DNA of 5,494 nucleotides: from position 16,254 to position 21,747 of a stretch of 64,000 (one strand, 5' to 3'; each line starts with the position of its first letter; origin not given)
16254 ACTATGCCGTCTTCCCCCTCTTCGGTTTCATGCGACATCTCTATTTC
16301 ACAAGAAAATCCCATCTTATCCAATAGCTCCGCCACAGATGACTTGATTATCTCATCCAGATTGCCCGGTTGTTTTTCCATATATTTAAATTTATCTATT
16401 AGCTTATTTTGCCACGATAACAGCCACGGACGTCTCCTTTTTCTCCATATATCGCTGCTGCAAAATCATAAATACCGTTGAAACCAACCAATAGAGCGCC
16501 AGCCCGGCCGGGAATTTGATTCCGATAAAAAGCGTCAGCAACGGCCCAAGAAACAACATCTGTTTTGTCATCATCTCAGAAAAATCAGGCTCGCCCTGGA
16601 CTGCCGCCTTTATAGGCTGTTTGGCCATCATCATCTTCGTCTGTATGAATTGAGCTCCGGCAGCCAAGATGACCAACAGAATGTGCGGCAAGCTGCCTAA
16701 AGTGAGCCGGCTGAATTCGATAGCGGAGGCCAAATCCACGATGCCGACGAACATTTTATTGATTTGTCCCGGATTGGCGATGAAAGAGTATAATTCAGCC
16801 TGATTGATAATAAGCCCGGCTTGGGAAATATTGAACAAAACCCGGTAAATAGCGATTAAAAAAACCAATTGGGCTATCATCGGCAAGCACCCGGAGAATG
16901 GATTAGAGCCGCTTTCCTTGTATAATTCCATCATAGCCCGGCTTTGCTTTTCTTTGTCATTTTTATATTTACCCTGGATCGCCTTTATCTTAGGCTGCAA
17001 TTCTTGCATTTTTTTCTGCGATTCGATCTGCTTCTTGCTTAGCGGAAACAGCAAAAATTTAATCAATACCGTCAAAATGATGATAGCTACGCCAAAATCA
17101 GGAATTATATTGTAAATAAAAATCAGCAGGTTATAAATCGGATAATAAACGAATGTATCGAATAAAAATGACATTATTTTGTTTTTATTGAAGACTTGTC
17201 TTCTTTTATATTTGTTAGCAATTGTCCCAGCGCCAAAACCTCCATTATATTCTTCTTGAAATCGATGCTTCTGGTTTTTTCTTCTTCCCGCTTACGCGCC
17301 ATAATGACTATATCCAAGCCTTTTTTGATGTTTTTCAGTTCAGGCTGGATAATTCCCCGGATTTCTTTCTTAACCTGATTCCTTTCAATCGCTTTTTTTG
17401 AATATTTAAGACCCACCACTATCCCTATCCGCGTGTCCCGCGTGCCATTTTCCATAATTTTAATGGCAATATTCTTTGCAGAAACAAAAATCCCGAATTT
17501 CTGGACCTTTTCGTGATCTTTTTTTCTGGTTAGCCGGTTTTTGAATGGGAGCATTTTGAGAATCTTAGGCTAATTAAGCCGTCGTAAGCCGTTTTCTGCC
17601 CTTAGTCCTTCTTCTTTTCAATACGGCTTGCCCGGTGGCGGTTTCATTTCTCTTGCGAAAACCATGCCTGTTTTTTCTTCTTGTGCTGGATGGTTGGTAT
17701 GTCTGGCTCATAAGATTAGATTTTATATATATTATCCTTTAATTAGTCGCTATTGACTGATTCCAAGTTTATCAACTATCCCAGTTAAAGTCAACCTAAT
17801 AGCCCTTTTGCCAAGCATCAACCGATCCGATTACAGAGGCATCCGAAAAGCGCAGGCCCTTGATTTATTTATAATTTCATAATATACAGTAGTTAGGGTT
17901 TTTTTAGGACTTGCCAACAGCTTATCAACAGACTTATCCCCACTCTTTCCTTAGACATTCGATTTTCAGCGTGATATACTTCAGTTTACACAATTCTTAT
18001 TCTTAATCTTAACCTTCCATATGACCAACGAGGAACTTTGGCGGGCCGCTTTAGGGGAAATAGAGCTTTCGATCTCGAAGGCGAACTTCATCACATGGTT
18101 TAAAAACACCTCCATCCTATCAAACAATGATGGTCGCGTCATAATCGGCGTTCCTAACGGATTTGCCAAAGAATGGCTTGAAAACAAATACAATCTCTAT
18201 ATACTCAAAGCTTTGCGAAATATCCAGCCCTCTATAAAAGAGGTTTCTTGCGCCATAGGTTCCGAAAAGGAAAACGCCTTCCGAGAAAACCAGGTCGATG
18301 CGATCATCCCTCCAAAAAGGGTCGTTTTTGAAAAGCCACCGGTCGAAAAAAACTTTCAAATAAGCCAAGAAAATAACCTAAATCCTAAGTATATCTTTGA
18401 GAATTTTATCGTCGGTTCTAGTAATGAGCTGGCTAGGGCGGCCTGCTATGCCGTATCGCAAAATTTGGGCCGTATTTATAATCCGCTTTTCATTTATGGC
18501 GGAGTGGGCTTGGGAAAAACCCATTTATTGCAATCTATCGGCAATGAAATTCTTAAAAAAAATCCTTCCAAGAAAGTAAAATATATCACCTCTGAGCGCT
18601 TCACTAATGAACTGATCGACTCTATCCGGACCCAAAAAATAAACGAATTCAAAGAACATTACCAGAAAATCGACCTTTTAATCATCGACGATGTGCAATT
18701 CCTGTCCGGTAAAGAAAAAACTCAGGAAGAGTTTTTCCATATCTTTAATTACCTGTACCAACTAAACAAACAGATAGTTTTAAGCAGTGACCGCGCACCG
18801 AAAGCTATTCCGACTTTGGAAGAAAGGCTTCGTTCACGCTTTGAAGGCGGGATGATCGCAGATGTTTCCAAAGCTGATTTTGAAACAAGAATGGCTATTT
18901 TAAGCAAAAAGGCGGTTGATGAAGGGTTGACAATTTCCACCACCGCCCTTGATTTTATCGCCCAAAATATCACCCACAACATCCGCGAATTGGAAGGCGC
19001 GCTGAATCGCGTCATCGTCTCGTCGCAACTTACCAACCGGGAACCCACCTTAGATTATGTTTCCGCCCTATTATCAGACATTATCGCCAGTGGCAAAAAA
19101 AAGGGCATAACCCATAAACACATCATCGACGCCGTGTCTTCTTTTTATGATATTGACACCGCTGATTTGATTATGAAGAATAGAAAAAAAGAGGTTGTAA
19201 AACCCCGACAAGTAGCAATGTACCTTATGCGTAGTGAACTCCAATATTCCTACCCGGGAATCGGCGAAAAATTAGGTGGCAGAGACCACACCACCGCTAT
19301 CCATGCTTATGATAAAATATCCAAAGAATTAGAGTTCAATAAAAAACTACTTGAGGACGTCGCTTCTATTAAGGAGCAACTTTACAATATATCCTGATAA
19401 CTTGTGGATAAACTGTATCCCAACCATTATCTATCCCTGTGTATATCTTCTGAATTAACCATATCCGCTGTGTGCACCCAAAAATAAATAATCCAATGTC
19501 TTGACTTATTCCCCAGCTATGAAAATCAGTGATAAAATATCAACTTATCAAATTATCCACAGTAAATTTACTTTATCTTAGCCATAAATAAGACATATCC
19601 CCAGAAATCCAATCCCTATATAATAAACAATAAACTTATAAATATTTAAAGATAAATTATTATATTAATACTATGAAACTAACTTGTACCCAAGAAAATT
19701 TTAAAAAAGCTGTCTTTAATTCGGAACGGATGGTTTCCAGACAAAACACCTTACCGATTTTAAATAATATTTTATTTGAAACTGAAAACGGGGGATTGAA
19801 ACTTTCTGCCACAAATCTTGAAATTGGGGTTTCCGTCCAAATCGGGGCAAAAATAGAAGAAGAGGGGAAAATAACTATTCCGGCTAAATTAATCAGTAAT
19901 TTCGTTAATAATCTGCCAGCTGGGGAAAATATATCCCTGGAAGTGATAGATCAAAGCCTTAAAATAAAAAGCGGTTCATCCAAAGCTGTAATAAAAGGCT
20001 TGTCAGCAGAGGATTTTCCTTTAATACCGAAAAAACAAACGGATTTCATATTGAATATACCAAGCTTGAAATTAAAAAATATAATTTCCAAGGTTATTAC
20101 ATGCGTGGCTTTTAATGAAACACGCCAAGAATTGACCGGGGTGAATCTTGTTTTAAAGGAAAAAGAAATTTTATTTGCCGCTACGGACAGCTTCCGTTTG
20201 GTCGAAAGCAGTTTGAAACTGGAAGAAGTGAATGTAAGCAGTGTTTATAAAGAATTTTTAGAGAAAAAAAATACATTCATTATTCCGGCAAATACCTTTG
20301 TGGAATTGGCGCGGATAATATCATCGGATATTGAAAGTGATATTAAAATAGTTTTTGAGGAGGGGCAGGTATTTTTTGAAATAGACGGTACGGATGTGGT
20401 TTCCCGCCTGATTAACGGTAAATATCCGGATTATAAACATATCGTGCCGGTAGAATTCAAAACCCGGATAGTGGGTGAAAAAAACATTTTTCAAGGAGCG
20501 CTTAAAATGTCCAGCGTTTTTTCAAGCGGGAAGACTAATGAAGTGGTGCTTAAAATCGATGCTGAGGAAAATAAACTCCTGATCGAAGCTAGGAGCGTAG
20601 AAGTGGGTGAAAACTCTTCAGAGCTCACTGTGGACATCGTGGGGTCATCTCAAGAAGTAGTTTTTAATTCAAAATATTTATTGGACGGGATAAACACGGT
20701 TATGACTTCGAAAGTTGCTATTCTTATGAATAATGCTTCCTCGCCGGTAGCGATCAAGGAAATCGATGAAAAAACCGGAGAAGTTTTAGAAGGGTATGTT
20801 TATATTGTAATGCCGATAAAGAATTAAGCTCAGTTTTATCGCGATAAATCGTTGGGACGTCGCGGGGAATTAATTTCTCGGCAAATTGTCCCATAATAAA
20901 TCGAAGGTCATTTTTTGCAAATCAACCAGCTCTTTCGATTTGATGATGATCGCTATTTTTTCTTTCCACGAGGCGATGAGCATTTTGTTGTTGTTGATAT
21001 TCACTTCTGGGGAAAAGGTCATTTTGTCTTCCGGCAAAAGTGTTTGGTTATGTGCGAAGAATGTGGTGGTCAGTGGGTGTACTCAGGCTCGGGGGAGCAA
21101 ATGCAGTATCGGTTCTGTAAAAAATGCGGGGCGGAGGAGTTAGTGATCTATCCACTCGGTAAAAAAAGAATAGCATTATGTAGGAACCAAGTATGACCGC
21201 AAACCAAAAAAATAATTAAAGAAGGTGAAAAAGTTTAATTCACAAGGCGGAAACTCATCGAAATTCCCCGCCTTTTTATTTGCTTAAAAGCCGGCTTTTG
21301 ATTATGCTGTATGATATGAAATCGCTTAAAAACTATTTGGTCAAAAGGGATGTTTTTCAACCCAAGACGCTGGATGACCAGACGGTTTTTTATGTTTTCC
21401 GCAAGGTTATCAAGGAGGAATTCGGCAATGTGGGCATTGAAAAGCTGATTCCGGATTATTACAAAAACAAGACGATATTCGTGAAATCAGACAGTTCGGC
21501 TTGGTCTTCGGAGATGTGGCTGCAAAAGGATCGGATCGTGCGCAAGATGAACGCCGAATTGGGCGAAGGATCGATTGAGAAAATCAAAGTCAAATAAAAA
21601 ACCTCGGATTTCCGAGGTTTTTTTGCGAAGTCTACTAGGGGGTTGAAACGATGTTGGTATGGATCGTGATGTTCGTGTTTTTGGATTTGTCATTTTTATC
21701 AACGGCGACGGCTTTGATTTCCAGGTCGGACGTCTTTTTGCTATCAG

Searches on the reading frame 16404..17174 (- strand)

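Call 21: search_protein_families(library=pfam, proteins=[window:16404-17174:-], max_evalue=0.0001)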
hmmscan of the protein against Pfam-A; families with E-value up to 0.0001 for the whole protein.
window:16404-17174:- (256 aa): 1 family
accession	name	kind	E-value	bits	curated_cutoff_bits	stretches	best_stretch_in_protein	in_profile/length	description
PF02096.25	60KD_IMP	-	1.9e-52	178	35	1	27-244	1-162/163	60Kd inner membrane protein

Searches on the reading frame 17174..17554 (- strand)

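Call 21: search_protein_families(library=pfam, proteins=[window:17174-17554:-], max_evalue=0.0001)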
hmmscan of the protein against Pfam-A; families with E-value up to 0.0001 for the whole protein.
window:17174-17554:- (126 aa): 1 family
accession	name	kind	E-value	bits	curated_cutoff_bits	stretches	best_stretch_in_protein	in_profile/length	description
PF00825.24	Ribonuclease_P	-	3.2e-16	59.8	22.3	1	3-94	2-93/109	Ribonuclease P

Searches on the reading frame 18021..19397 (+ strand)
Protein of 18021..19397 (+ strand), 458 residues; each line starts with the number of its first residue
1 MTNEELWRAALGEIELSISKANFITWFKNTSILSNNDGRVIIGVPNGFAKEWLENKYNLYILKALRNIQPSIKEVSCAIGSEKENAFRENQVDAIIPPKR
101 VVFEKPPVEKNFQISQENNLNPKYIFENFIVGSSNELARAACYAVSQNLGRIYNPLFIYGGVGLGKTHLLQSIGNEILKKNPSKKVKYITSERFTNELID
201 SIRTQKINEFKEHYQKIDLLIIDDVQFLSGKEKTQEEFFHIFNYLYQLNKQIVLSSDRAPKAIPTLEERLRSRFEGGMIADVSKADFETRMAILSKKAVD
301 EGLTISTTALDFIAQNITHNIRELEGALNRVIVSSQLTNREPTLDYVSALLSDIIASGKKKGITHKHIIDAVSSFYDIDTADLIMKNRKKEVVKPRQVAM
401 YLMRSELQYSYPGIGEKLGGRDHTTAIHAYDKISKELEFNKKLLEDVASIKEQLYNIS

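Call 21: search_protein_families(library=pfam, proteins=[window:18021-19397:+], max_evalue=0.0001)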
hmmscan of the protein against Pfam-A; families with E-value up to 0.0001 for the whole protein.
window:18021-19397:+ (458 aa): 7 families
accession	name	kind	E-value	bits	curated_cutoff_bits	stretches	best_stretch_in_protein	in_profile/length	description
PF00308.24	Bac_DnaA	-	1.5e-71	240.3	23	1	120-280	1-161/162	Bacterial DnaA ATPAse domain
PF08299.17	Bac_DnaA_C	-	4.1e-25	88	31.5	1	367-433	3-69/69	Bacterial dnaA protein helix-turn-helix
PF11638.13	DnaA_N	-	3.4e-13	49.5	24.6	1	4-66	1-64/65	DnaA N-terminal domain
PF01695.23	IstB_IS21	-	5.7e-10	39.5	24.1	1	156-257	95-193/238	IstB-like ATP binding protein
PF13173.12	AAA_14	-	1.1e-05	25.9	27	1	155-273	4-114/129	AAA domain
PF01637.24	ATPase_2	-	8.6e-05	22.9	33.2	0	153-267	20-126/225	ATPase domain predominantly from Archaea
PF13401.12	AAA_22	-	9.9e-05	23.1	27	0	157-244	9-110/130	AAA domain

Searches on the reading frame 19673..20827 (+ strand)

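Call 21: search_protein_families(library=pfam, proteins=[window:19673-20827:+], max_evalue=0.0001)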
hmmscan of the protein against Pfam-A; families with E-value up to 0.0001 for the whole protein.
window:19673-20827:+ (384 aa): 3 families
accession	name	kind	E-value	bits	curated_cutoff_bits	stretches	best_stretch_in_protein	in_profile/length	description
PF02767.21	DNA_pol3_beta_2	-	6.1e-31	107.5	27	2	129-253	2-116/116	DNA polymerase III beta subunit, central domain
PF00712.24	DNA_pol3_beta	-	8.9e-30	103.7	24.4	1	1-119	1-120/120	DNA polymerase III beta subunit, N-terminal domain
PF02768.20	DNA_pol3_beta_3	-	3e-19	69.5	27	1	256-368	2-112/121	DNA polymerase III beta subunit, C-terminal domain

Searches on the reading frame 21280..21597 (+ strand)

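Call 23: search_protein_families(library=pfam, proteins=[window:21280-21597:+], max_evalue=0.0001)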
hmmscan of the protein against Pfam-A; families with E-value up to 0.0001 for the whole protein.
window:21280-21597:+ (105 aa): 1 family
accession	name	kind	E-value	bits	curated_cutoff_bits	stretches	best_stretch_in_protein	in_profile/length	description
PF05258.17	DciA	-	2e-07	31.6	24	1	58-104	43-89/89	Dna[CI] antecedent, DciA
